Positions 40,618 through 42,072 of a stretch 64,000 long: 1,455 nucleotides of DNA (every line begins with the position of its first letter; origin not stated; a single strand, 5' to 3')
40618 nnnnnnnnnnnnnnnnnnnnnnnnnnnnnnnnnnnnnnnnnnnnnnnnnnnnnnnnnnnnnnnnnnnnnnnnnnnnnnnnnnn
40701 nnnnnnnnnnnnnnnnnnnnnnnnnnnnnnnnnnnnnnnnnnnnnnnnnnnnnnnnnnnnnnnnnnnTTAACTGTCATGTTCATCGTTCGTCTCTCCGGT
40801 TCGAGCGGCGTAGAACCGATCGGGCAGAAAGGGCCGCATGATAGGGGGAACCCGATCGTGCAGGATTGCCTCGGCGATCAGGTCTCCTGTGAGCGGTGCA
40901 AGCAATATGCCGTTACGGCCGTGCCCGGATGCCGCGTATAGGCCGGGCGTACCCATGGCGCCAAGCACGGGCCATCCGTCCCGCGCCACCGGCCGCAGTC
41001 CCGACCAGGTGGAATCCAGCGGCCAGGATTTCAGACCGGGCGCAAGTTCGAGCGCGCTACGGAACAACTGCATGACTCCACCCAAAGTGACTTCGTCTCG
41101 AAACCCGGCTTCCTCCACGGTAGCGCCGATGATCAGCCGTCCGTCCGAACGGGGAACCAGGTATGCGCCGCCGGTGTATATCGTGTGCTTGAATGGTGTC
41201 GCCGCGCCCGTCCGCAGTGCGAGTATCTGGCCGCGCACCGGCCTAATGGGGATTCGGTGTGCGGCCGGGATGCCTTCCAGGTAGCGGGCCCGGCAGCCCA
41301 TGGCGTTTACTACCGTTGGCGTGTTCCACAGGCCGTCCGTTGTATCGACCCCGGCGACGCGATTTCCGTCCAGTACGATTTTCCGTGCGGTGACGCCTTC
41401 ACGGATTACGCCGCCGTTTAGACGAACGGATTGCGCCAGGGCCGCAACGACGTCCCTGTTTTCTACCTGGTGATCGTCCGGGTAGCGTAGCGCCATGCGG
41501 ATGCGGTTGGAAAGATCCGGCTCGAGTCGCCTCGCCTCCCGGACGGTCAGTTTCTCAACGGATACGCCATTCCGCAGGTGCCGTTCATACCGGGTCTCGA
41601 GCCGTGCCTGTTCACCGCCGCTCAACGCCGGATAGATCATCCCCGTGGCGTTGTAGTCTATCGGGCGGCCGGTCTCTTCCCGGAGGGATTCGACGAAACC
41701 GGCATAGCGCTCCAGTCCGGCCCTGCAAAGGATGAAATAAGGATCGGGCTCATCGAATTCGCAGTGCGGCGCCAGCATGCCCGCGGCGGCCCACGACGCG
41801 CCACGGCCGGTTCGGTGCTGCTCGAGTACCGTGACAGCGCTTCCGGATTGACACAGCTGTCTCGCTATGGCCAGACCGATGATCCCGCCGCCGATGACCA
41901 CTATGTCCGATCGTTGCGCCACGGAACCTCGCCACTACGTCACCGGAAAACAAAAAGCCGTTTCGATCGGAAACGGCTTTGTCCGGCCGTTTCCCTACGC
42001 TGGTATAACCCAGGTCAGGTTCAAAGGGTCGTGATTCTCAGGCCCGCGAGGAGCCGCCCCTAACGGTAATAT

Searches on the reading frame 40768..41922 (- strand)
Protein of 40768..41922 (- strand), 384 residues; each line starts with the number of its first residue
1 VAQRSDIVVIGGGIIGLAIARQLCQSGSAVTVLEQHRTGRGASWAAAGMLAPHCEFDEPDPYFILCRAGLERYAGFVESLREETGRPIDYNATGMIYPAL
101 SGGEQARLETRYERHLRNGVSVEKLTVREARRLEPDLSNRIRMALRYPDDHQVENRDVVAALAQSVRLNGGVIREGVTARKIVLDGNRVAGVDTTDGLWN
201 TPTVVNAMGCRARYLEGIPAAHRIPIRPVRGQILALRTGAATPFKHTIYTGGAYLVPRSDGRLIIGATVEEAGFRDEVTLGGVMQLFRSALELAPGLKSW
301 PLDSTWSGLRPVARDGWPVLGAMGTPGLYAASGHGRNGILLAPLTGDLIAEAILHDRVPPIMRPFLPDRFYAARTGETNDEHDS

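Call 6: search_protein_families(library=ncbifam, proteins=[window:40768-41922:-])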
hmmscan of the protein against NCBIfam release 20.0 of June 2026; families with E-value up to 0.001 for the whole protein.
window:40768-41922:- (384 aa): 45 families (the best 25 are shown)
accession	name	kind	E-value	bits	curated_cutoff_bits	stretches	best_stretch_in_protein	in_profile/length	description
TIGR02352.1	thiamin_ThiO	equivalog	1.6e-98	330.1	250.8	1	7-355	1-349/351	glycine oxidase ThiO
NF001933.0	PRK00711.1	subfamily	1.8e-31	109.6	383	2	114-364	156-409/429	D-amino acid dehydrogenase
NF002480.1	PRK01747.1-1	equivalog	3.4e-31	108.4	540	1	3-359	247-623/645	bifunctional tRNA (5-methylaminomethyl-2-thiouridine)(34)-methyltransferase MnmC2/FAD-dependent 5-carboxymethylaminomethyl-2-thiouridine(34)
TIGR03197.1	MnmC_Cterm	equivalog_domain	1.2e-28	100.4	174.2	1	6-324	1-317/400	FAD-dependent 5-carboxymethylaminomethyl-2-thiouridine(34) oxidoreductase MnmC1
TIGR03364.1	HpnW_proposed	hypoth_equivalog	2.9e-18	66.1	285.1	1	6-251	2-235/365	TIGR03364 family FAD-dependent oxidoreductase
NF033460.1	glycerol3P_ox_II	equivalog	7.9e-18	64.7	460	1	5-312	2-317/361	type 2 glycerol-3-phosphate oxidase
NF008726.1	PRK11728.1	equivalog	1.2e-17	63.9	299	1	6-249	2-240/389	L-2-hydroxyglutarate oxidase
TIGR01373.1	soxB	subfamily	6.3e-17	61.5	529.45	1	5-372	31-401/407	sarcosine oxidase subunit beta family protein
TIGR03377.1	glycerol3P_GlpA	equivalog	8.1e-14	51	552.8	1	118-313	105-307/530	anaerobic glycerol-3-phosphate dehydrogenase subunit GlpA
NF009074.0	PRK12409.1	equivalog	1.6e-12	47.3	494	2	118-355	159-405/410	D-amino acid dehydrogenase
NF040813.1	pro_dh_Thprot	equivalog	1.3e-10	40.9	600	1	7-51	2-45/362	D-proline dehydrogenase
NF008313.0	PRK11101.1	equivalog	1.3e-10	40.5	425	1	117-313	113-319/548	anaerobic glycerol-3-phosphate dehydrogenase subunit A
NF050086.1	pipecolate_AmaA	exception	3.6e-10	39.1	600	1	3-207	24-232/425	L-pipecolate oxidase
NF005560.0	PRK07233.1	equivalog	8.6e-09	34.7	252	1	6-38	2-34/435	hypothetical protein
NF002481.1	PRK01747.1-2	equivalog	1.6e-07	30.5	600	1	4-52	238-287/611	bifunctional tRNA (5-methylaminomethyl-2-thiouridine)(34)-methyltransferase MnmC2/FAD-dependent 5-carboxymethylaminomethyl-2-thiouridine(34)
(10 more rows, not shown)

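Call 7: search_protein_families(library=pfam, proteins=[window:40768-41922:-])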
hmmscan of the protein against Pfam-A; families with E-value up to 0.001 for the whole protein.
window:40768-41922:- (384 aa): 6 families
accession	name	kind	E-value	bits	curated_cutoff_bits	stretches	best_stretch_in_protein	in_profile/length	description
PF01266.30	DAO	-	1.9e-75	255.1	27.9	1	6-351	1-352/353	FAD dependent oxidoreductase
PF13450.12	NAD_binding_8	-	4e-06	27.5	21.9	1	9-48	1-42/68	NAD(P)-binding Rossmann-like domain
PF00890.30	FAD_binding_2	-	4.4e-05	23.3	20.4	0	6-51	1-46/414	FAD binding domain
PF00070.33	Pyr_redox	-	5.1e-05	24.2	22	1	7-36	2-31/82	Pyridine nucleotide-disulphide oxidoreductase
PF07992.20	Pyr_redox_2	-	7e-05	22.8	26.1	1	5-35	143-173/291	Pyridine nucleotide-disulphide oxidoreductase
PF01946.23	Thi4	-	0.00023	20.9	26.2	1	4-50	17-63/235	Thi4 family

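Call 10: find_encoding_contigs(protein=window:40768-41922:-, flank=6000, max_places=6)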
Protein window:40768-41922:- (384 aa): no gene with exactly this product is on record in the collection.

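Call 12: find_related_loci(query=window:40768-41922:-, collection=genome_contigs, flank=4000)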
Query window:40768-41922:- (384 aa) in genome_contigs; peptide patterns used: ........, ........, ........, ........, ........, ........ (x = any residue, [..] = any of these).
134 stretches matched a pattern; 22 encode a relative of the query (tblastn E <= 1e-3); 22 distinct loci.
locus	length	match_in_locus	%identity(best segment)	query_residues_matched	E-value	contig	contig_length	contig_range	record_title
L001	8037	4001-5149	97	1-383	0e+0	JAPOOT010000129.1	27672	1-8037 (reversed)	MAG: Gemmatimonadetes bacterium isolate APA_bin_41 c_000000091951, whole genome shotgun sequence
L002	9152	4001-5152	95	1-384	0e+0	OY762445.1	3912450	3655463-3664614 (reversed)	MAG: bacterium isolate 4d88f91b-64ba-49ef-9c7d-4906d56127d1 genome assembly, chromosome: 1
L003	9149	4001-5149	85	1-383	0e+0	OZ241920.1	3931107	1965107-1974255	MAG: bacterium isolate c159a2c7-7ae9-43f8-b1c6-a8821b09048b genome assembly, chromosome: 1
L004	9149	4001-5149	85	1-383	0e+0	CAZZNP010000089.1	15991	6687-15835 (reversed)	MAG TPA_asm: uncultured Gemmatimonadota bacterium isolate SRP109090_co2_50 genome assembly, contig: NODE_5305_length_159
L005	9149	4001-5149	84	1-383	0e+0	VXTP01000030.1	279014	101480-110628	MAG: Gemmatimonadetes bacterium isolate SB0665_bin_8 NODE_21_length_279014_cov_13.612785, whole genome shotgun sequence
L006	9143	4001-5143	85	1-381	0e+0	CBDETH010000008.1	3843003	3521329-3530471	MAG: bacterium isolate a37c322d-fd18-4de0-acdf-9ec38001f2fc genome assembly, contig: contig_8, whole genome shotgun sequ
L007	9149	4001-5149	84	1-383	0e+0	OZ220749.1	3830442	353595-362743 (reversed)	MAG: bacterium isolate 072a604d-d951-4d4f-bb27-b5f30d89a258 genome assembly, chromosome: 1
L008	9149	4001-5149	84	1-383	0e+0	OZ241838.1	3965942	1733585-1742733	MAG: bacterium isolate 834f4656-8c40-439b-be50-31c876aeaf38 genome assembly, chromosome: 1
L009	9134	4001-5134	85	1-378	0e+0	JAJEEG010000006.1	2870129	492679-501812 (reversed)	MAG: Candidatus Latescibacterota bacterium isolate p16x34bins.14 k141_287726, whole genome shotgun sequence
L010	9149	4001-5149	83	1-383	0e+0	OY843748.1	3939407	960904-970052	MAG: bacterium isolate 9408d56b-0626-48ff-8cc4-40385ffb9045 genome assembly, chromosome: 1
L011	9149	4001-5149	83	1-383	0e+0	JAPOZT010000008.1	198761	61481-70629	MAG: Gemmatimonadetes bacterium isolate IRC1_bin_16 NODE_56_length_198761_cov_20.1132, whole genome shotgun sequence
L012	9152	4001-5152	83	1-383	0e+0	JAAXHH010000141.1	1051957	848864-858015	MAG: Candidatus Latescibacterota bacterium isolate Plut_88884 unfiltered_Plut_88884_genomic_contig_92112, whole genome s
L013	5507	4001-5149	83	1-383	0e+0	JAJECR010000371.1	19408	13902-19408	MAG: Candidatus Latescibacterota bacterium isolate jk18xAbins.29 k141_457753, whole genome shotgun sequence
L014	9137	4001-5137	82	1-379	0e+0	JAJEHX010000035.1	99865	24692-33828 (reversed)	MAG: Candidatus Latescibacterota bacterium isolate p16x63bins.21 k141_758521, whole genome shotgun sequence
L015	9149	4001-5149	81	1-383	0e+0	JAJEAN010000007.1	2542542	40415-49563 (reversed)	MAG: Candidatus Latescibacterota bacterium isolate jk18x7bins.54 k141_2599900, whole genome shotgun sequence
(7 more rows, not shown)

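Call 39: find_related_loci(query=A2, collection=metagenome_contigs, flank=1500)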
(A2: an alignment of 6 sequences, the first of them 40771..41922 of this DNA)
Query A2 (384 aa) in metagenome_contigs; peptide patterns used: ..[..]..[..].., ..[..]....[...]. (x = any residue, [..] = any of these).
600 stretches matched a pattern (row limit reached: there are more); 198 encode a relative of the query (tblastn E <= 1e-3); the best 80 are kept; 80 distinct loci.
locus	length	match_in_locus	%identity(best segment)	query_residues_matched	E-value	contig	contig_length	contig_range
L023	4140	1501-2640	66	1-380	1e-166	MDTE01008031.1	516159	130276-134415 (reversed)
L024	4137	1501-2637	57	1-377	4e-136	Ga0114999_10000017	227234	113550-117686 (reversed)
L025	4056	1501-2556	57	20-371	6e-135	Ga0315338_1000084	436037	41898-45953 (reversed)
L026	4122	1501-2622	42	5-376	1e-74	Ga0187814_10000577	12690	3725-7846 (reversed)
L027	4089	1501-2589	41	8-370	2e-69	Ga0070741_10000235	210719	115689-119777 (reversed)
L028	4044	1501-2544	42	6-355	7e-65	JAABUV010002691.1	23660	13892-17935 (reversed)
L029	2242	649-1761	39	6-372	4e-66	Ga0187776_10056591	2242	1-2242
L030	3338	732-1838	40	6-373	2e-63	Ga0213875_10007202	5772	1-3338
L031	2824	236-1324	39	17-376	2e-62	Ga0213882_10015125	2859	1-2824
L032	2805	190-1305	38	6-372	8e-62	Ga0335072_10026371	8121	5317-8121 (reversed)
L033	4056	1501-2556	39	24-372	4e-61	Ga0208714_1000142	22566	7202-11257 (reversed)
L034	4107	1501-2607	40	6-370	9e-61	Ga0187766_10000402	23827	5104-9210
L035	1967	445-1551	40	6-370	1e-61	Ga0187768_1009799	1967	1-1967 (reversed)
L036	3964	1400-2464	39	25-376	4e-60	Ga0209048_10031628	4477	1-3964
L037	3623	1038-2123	37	4-370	4e-60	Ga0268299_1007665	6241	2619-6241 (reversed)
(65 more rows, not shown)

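Call 50: find_homologous_proteins(query=L023:1501-2640:+, max_evalue=1e-60)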
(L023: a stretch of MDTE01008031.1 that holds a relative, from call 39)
Query L023:1501-2640:+ (380 aa): 3187 proteins with E <= 1e-60 among 8000 candidates; the best 120 are listed.
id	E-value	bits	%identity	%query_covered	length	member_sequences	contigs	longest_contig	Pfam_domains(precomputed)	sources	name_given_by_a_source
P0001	4.9e-252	853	99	100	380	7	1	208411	PF01266.31,PF00890.31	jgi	-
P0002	5.3e-173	593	70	97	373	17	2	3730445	PF01266.31,PF13450.13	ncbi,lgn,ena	-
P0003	3.0e-166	571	68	97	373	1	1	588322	PF01946.24,PF01266.31,PF13450.13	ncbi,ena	-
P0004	7.9e-163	560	66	100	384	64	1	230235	PF01266.31,PF13450.13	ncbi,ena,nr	ncbi:MAG: glycine oxidase ThiO [Gemmatimonadota bacterium]|nr:glycine oxidase ThiO [Gemmatimonadota 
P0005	8.7e-163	560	65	100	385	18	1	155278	PF01266.31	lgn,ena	-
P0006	2.6e-162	558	66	100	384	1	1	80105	PF01266.31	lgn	-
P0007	5.9e-162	557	66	100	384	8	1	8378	PF01266.31,PF13450.13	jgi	-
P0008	1.9e-160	552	66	100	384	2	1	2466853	PF01266.31,PF13450.13,PF00890.31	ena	-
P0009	5.8e-160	550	66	100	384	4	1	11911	PF01266.31,PF13450.13,PF00890.31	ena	-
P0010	5.8e-160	550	66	100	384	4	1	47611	PF01266.31,PF13450.13,PF00890.31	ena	-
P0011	6.2e-160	550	63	100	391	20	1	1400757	PF01266.31,PF13450.13,PF07992.21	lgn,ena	-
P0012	7.1e-160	550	66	97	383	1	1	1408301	PF01266.31,PF13450.13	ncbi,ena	-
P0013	7.1e-160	550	66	100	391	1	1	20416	PF01266.31,PF13450.13,PF00890.31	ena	-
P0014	1.5e-159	549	64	100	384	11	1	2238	PF01266.31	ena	-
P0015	1.7e-159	549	66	100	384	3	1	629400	PF01266.31,PF13450.13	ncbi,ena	-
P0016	7.9e-158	543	65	97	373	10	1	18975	PF01266.31,PF13450.13,PF07992.21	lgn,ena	-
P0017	1.3e-157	543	65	100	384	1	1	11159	PF01266.31,PF13450.13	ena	-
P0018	1.3e-157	543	65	100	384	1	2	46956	PF01266.31,PF13450.13,PF00890.31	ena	-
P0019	1.3e-157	543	65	100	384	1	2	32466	PF01266.31,PF13450.13,PF00890.31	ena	-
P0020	4.2e-157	541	64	100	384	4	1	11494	PF01266.31,PF13450.13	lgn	-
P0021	4.7e-157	541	65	100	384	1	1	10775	PF01266.31,PF13450.13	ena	-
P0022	7.1e-157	540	64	100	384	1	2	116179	PF01266.31,PF13450.13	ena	-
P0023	1.5e-156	539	65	100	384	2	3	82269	PF01266.31,PF13450.13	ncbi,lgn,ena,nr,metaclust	ncbi:MAG: glycine oxidase ThiO [Gemmatimonadetes bacterium]|nr:glycine oxidase ThiO [Gemmatimonadota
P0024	1.3e-155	536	65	97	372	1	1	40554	PF01266.31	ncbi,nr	ncbi:MAG: glycine oxidase ThiO, partial [Gemmatimonadetes bacterium]|nr:glycine oxidase ThiO [Gemmat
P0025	1.3e-155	536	64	100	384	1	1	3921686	PF01266.31,PF13450.13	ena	-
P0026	4.3e-155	534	64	100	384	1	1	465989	PF01266.31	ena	-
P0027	5.1e-154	531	65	97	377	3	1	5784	PF01266.31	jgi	-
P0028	1.4e-133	463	58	92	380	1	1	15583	PF01266.31,PF13450.13,PF00890.31,PF07992.21,PF02558.23,PF03486.21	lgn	-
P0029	4.4e-133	462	58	92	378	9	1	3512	PF01266.31,PF13450.13,PF00890.31,PF07992.21,PF00070.34,PF03486.21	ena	-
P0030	7.3e-133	461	58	92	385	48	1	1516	PF01266.31,PF13450.13,PF00890.31,PF07992.21,PF00070.34,PF03486.21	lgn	-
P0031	1.2e-132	460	58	92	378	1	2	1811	PF01266.31,PF13450.13,PF00890.31,PF07992.21,PF00070.34,PF03486.21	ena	-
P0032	1.2e-132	460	58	92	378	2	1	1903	PF01266.31,PF13450.13,PF00890.31,PF07992.21,PF00070.34,PF03486.21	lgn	-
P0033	1.4e-131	457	58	97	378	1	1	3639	PF01266.31,PF13450.13,PF00890.31,PF07992.21,PF00070.34,PF03486.21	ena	-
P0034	2.6e-129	449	57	93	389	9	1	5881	PF01266.31,PF13450.13,PF00890.31,PF07992.21,PF03486.21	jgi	jgi:glycine oxidase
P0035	1.1e-111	392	51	98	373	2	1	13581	PF01266.31,PF00890.31,PF07992.21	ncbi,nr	ncbi:MAG: glycine oxidase ThiO [Candidatus Latescibacteria bacterium]|nr:glycine oxidase ThiO [Candi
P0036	1.5e-111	391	51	97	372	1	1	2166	PF01266.31,PF00890.31,PF00070.34,PF03486.21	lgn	-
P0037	2.7e-100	354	47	100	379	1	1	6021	PF01266.31,PF00890.31,PF07992.21,PF03486.21,PF04820.21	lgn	-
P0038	1.8e-95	338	46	94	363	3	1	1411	PF01266.31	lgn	-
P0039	5.5e-90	320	43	94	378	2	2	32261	PF01266.31,PF00890.31,PF07992.21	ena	-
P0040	7.6e-89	316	46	93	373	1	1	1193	PF01266.31,PF13450.13,PF00890.31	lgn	-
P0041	2.8e-88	314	44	93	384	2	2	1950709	PF01266.31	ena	-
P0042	6.9e-88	313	44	93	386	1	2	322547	PF01266.31,PF00890.31,PF07992.21,PF00070.34,PF13738.13,PF03486.21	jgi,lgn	jgi:glycine oxidase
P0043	9.4e-87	309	45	93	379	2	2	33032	PF01266.31,PF00890.31,PF07992.21,PF13738.13,PF03486.21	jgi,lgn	jgi:glycine oxidase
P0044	2.2e-86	308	44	96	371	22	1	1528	PF01266.31,PF00890.31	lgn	-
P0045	3.2e-85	304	44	89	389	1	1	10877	PF01266.31,PF00890.31,PF07992.21,PF13738.13,PF03486.21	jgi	jgi:glycine oxidase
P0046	6.0e-85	303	43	96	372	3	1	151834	PF01266.31,PF00890.31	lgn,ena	-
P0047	4.0e-84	301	44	96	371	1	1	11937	PF01266.31,PF13450.13,PF00890.31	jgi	jgi:glycine oxidase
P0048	8.6e-84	300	44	97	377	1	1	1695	PF01266.31,PF00890.31,PF13738.13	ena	-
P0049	1.2e-83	299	44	97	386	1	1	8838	PF01266.31,PF00890.31,PF07992.21,PF00070.34,PF13738.13,PF03486.21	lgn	-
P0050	2.7e-83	298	42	98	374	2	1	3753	PF01266.31,PF13450.13,PF00890.31,PF07992.21,PF12831.14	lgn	-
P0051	2.8e-83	298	44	97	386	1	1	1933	PF01266.31,PF00890.31,PF13738.13,PF03486.21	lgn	-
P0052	6.8e-83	297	44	96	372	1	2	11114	PF01266.31,PF13450.13,PF00890.31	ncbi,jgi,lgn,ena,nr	ncbi:MAG: glycine oxidase ThiO [candidate division Zixibacteria bacterium]|nr:glycine oxidase ThiO [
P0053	9.3e-83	296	45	97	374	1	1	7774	PF01266.31,PF00890.31,PF07992.21,PF01134.29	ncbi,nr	ncbi:MAG: glycine oxidase ThiO [Gemmatimonadetes bacterium]|nr:glycine oxidase ThiO [Gemmatimonadota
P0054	1.5e-82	296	44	97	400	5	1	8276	PF01266.31,PF00890.31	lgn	-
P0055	1.6e-82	296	44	93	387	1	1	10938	PF01266.31,PF00890.31,PF07992.21,PF00070.34,PF13738.13,PF03486.21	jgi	jgi:glycine oxidase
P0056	2.0e-82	295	42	97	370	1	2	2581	PF01946.24,PF01266.31,PF13450.13,PF00890.31,PF07992.21,PF01494.26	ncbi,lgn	ncbi:MAG: glycine oxidase ThiO [bacterium]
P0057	2.3e-82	295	41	93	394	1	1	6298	PF01266.31,PF13450.13,PF00890.31,PF07992.21,PF03486.21,PF01494.26,PF12831.14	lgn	-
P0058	5.8e-82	294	42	94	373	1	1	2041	PF01266.31,PF00890.31,PF07992.21,PF13738.13,PF03486.21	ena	-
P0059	9.8e-82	293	42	93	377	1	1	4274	PF01266.31,PF00890.31,PF07992.21,PF13738.13,PF03486.21,PF01134.29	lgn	-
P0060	1.3e-81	292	42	98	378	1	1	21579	PF01266.31,PF00890.31,PF07992.21,PF13738.13,PF03486.21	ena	-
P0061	1.3e-81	292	44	94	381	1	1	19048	PF01266.31,PF00890.31,PF07992.21,PF13738.13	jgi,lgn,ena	-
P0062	1.9e-81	292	43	98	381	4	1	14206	PF01946.24,PF01266.31,PF00890.31,PF07992.21,PF00070.34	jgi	jgi:glycine oxidase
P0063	1.9e-81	292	44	97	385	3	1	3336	PF01266.31,PF13450.13,PF00890.31,PF07992.21,PF00070.34,PF03486.21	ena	-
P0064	2.0e-81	292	43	93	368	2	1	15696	PF01266.31,PF13450.13,PF00890.31,PF07992.21,PF00070.34,PF13738.13,PF04820.21,PF01494.26,PF12831.14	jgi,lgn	jgi:glycine oxidase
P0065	2.2e-81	292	46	89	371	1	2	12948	PF01266.31,PF00890.31,PF07992.21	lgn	-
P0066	2.7e-81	291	43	93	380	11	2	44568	PF01266.31,PF13450.13,PF00890.31,PF07992.21,PF13738.13,PF03486.21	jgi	jgi:glycine oxidase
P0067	3.0e-81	291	42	94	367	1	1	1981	PF01266.31,PF00890.31,PF07992.21,PF00070.34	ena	-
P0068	3.2e-81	291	42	97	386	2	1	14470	PF01266.31,PF00890.31,PF07992.21,PF00070.34,PF13738.13,PF03486.21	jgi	jgi:glycine oxidase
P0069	3.3e-81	291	43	94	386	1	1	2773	PF01266.31,PF00890.31,PF07992.21,PF00070.34,PF13738.13,PF03486.21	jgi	jgi:glycine oxidase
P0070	3.4e-81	291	43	98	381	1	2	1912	PF01266.31,PF13450.13,PF00890.31,PF07992.21,PF13738.13,PF03486.21,PF01494.26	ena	-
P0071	3.6e-81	291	42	98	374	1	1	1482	PF01266.31,PF13450.13,PF00890.31,PF07992.21,PF00070.34,PF03486.21,PF05834.19,PF12831.14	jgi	jgi:glycine oxidase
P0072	4.3e-81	291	42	98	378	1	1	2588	PF01266.31,PF13450.13,PF00890.31,PF07992.21,PF13738.13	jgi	jgi:glycine oxidase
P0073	6.4e-81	290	42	95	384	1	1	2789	PF01266.31,PF00890.31,PF07992.21,PF00070.34,PF13738.13,PF03486.21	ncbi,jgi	-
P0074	6.5e-81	290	43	97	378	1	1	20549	PF01266.31,PF00890.31,PF07992.21,PF13738.13,PF13454.13,PF01134.29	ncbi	ncbi:MAG: glycine oxidase ThiO [Acidobacteriota bacterium]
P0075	7.9e-81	290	43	97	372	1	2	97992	PF01266.31,PF13450.13,PF00890.31,PF07992.21,PF03486.21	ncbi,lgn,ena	-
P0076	1.1e-80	289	42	94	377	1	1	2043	PF01266.31,PF00890.31,PF01134.29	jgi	jgi:glycine oxidase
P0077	1.7e-80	289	43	94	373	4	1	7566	PF01266.31,PF00890.31,PF07992.21,PF13738.13,PF03486.21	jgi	-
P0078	1.9e-80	289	43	94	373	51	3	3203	PF01266.31,PF00890.31,PF07992.21,PF13738.13,PF03486.21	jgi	jgi:glycine oxidase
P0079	2.0e-80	289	42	97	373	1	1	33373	PF01266.31,PF00890.31,PF07992.21,PF13738.13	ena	-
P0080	2.0e-80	289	41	96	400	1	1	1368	PF01266.31,PF00890.31,PF07992.21,PF13738.13,PF03486.21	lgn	-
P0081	2.4e-80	288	46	91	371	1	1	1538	PF01266.31,PF01593.31,PF00890.31,PF07992.21,PF03486.21,PF01134.29,PF01494.26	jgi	jgi:glycine oxidase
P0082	2.9e-80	288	43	98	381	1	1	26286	PF01266.31,PF00890.31,PF07992.21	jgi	jgi:glycine oxidase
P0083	3.9e-80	288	44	97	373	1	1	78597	PF01266.31,PF01593.31,PF00890.31,PF07992.21,PF00070.34,PF03486.21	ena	-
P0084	4.0e-80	288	43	94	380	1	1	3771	PF01266.31,PF00890.31,PF07992.21,PF13738.13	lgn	-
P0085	4.3e-80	288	42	98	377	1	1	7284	PF01266.31,PF00890.31,PF07992.21,PF00070.34,PF13738.13,PF03486.21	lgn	-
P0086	4.9e-80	287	43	98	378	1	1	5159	PF01266.31,PF00890.31,PF07992.21,PF13738.13,PF03486.21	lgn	-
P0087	5.0e-80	287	43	94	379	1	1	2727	PF01266.31,PF00890.31,PF07992.21,PF13738.13,PF03486.21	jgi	jgi:glycine oxidase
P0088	5.6e-80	287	42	98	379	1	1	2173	PF01266.31,PF13450.13,PF00890.31,PF07992.21,PF13738.13,PF03486.21,PF03807.24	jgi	-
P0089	5.7e-80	287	42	95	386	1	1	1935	PF01266.31,PF13450.13,PF00890.31,PF07992.21,PF00070.34,PF13738.13,PF03486.21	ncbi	-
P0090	6.8e-80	287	42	98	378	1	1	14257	PF01266.31,PF00890.31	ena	-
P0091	7.2e-80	287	42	98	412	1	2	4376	PF01266.31,PF00890.31,PF07992.21,PF03486.21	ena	-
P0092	7.3e-80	287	42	97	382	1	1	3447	PF01266.31,PF00890.31,PF07992.21,PF13738.13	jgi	-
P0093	7.9e-80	287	43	93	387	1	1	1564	PF01266.31,PF13450.13,PF00890.31,PF07992.21,PF13738.13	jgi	jgi:glycine oxidase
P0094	9.3e-80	286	42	93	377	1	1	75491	PF01266.31,PF01593.31,PF00890.31,PF07992.21,PF03486.21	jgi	jgi:glycine oxidase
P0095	1.0e-79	286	41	98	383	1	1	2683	PF01266.31,PF13450.13,PF00890.31,PF07992.21,PF13738.13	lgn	-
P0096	1.2e-79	286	41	98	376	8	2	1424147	PF01266.31,PF13450.13,PF00890.31,PF03486.21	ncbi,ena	-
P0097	1.4e-79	286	39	96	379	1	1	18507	PF01266.31,PF13450.13,PF00890.31,PF03486.21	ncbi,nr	ncbi:MAG: glycine oxidase ThiO [Deltaproteobacteria bacterium]|nr:glycine oxidase ThiO [Deltaproteob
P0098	1.4e-79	286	44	93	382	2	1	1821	PF01266.31,PF00890.31,PF07992.21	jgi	jgi:glycine oxidase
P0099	1.7e-79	286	41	97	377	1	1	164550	PF01266.31,PF00890.31,PF07992.21,PF00070.34,PF13738.13,PF03486.21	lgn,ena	-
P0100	1.9e-79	285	42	93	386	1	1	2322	PF01266.31,PF07992.21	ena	-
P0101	2.0e-79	285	43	94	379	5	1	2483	PF01266.31,PF07992.21,PF13738.13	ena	-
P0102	2.1e-79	285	42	89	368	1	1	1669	PF01266.31,PF13450.13,PF00890.31,PF07992.21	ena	-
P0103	2.4e-79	285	44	87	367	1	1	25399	PF01266.31,PF00890.31,PF07992.21,PF05834.19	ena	-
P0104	2.4e-79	285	42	97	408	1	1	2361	PF01266.31,PF00890.31,PF07992.21,PF00070.34,PF13738.13,PF03486.21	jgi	jgi:glycine oxidase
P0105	2.6e-79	285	43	93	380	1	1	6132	PF01266.31,PF01593.31,PF00890.31,PF07992.21,PF00070.34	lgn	-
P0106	3.1e-79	285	41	98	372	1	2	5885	PF01266.31,PF00890.31,PF07992.21,PF13738.13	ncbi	-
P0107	3.2e-79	285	41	98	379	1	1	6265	PF01266.31,PF07992.21,PF13738.13,PF03486.21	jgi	-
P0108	3.5e-79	285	44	93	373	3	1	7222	PF01266.31,PF00890.31,PF07992.21,PF13738.13,PF03486.21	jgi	jgi:glycine oxidase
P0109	3.7e-79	284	42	97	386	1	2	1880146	PF01266.31,PF00890.31,PF07992.21,PF13738.13,PF03486.21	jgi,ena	jgi:glycine oxidase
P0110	3.9e-79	284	41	97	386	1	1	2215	PF01266.31,PF13450.13,PF00890.31,PF00070.34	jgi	-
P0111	4.1e-79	284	41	97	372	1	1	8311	PF01266.31,PF13450.13,PF00890.31,PF07992.21,PF05834.19,PF01494.26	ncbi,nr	ncbi:MAG: glycine oxidase ThiO [Acidobacteria bacterium]|nr:glycine oxidase ThiO [Acidobacteriota ba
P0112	4.5e-79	284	41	94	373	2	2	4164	PF01266.31,PF00890.31,PF07992.21,PF13738.13,PF03486.21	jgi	jgi:glycine oxidase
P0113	4.8e-79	284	41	97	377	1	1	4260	PF01266.31,PF00890.31,PF07992.21,PF00070.34,PF13738.13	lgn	-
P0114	4.9e-79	284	41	94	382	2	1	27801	PF01266.31,PF00890.31,PF07992.21,PF13738.13,PF03486.21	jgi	jgi:glycine oxidase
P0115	6.0e-79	284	41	93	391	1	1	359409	PF01266.31,PF00890.31,PF13738.13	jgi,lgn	jgi:glycine oxidase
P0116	6.1e-79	284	41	93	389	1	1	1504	PF01266.31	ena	-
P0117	6.3e-79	284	43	93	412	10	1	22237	PF01266.31,PF00890.31,PF07992.21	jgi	jgi:glycine oxidase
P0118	6.3e-79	284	43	96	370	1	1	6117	PF01266.31,PF01593.31,PF13450.13,PF00890.31,PF07992.21,PF00070.34,PF01494.26,PF12831.14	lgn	-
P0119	6.5e-79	284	42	97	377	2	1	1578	PF01266.31,PF00890.31,PF07992.21,PF12831.14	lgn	-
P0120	8.5e-79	283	40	97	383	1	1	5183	PF01946.24,PF01266.31,PF01593.31,PF13450.13,PF00890.31,PF07992.21,PF00070.34,PF13738.13,PF03486.21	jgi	jgi:glycine oxidase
